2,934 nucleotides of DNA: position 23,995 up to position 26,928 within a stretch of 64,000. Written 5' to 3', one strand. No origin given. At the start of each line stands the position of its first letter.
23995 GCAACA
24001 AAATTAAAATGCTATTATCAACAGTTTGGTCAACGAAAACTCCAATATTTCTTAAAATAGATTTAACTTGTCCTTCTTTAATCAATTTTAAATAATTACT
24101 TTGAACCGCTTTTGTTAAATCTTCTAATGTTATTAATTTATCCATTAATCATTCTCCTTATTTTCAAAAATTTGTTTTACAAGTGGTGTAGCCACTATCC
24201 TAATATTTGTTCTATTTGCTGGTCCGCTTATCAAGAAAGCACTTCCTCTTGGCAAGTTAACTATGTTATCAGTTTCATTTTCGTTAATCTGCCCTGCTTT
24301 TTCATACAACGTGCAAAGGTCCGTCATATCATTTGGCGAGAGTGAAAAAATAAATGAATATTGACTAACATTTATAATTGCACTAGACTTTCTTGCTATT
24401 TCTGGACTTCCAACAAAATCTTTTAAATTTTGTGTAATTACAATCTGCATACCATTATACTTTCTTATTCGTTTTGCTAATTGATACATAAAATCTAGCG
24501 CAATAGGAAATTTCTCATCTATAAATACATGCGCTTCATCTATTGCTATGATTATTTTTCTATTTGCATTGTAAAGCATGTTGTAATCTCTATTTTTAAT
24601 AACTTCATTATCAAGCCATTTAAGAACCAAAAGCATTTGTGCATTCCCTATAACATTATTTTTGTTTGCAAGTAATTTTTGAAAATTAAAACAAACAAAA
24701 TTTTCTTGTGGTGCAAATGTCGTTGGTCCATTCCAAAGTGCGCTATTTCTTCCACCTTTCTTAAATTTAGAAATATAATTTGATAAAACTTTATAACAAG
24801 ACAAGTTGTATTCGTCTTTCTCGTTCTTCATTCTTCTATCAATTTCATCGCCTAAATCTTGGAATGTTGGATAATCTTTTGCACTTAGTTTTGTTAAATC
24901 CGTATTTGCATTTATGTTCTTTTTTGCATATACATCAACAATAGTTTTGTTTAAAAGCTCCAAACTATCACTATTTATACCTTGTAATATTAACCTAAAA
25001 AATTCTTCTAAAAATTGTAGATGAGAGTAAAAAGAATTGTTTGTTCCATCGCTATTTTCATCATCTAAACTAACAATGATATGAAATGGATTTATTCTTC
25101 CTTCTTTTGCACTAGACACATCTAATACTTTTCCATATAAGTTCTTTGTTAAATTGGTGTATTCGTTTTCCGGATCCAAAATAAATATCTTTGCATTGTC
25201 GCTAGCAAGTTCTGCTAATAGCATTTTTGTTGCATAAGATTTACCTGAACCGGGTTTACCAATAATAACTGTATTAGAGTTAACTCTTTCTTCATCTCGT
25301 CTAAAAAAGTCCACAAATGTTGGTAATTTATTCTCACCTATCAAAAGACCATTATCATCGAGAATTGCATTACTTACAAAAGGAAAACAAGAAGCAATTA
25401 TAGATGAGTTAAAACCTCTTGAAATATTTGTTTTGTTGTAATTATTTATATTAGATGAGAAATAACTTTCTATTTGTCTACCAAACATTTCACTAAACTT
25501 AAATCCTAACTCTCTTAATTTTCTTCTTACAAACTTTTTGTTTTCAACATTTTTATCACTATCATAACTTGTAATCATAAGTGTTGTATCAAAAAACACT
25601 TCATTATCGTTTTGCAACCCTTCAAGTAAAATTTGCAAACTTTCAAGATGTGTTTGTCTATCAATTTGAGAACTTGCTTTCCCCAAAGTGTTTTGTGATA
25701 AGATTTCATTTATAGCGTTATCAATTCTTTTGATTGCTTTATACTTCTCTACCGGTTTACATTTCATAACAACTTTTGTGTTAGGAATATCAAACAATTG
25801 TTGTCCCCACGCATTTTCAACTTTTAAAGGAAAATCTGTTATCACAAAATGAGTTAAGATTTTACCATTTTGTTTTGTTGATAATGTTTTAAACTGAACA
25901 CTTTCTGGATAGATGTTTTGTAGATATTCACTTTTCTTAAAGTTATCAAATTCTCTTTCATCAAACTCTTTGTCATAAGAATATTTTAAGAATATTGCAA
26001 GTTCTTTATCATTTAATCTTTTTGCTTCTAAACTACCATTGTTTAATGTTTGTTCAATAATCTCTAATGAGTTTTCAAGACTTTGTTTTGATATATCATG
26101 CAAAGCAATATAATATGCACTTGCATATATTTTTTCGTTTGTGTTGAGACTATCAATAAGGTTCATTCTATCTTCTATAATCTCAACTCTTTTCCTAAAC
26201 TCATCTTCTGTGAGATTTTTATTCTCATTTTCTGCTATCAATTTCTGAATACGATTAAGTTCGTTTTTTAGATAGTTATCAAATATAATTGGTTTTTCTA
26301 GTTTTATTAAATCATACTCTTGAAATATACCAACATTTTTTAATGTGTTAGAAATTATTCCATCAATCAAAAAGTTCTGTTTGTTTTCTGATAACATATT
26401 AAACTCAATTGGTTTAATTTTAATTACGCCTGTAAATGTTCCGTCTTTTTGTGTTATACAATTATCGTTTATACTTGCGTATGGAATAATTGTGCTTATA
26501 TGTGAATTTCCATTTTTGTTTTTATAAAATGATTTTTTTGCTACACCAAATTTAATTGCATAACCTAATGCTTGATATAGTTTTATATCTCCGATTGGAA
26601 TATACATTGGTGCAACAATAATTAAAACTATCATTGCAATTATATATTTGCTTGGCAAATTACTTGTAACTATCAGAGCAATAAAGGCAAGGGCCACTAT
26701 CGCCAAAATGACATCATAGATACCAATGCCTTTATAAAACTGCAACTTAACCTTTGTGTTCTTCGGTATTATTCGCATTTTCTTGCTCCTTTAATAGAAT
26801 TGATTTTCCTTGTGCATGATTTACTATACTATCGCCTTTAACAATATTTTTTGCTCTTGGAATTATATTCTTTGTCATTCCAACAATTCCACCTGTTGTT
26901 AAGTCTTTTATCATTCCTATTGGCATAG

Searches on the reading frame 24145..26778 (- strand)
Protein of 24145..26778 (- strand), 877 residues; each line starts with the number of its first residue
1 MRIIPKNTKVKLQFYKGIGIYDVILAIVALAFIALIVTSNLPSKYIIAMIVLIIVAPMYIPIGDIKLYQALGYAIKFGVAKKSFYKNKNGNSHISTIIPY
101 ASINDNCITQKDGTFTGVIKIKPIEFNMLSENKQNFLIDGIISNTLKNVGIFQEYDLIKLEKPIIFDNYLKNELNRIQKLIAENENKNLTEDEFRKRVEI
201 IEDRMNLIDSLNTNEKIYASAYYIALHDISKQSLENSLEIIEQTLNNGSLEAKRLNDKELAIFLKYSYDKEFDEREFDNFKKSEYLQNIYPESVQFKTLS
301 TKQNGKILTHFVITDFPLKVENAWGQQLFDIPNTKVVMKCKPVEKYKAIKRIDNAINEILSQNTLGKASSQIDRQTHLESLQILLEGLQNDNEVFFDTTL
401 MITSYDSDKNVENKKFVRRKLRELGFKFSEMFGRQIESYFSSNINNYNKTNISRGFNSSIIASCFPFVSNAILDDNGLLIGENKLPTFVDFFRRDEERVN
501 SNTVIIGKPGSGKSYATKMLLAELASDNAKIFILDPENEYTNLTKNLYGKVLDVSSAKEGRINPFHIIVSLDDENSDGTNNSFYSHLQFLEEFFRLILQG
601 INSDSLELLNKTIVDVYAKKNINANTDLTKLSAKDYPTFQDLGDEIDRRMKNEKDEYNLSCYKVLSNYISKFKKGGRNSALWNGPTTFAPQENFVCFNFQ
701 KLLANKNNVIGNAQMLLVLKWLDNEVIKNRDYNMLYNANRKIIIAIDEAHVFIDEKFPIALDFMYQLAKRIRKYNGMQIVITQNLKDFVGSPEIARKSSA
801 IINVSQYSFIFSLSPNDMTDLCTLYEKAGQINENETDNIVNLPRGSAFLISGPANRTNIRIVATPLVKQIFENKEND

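Call 87: search_solved_structures(query=window:24145-26778:-, max_evalue=0.00001)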
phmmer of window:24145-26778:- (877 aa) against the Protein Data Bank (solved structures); distinct sequences matched with E-value up to 0.00001: 1.
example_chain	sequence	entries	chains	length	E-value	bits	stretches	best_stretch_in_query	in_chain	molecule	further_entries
4ag5_A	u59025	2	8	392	3.4e-49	170.8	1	470-869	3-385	TYPE IV SECRETORY PATHWAY VIRB4 COMPONENTS-LIKE PROTEIN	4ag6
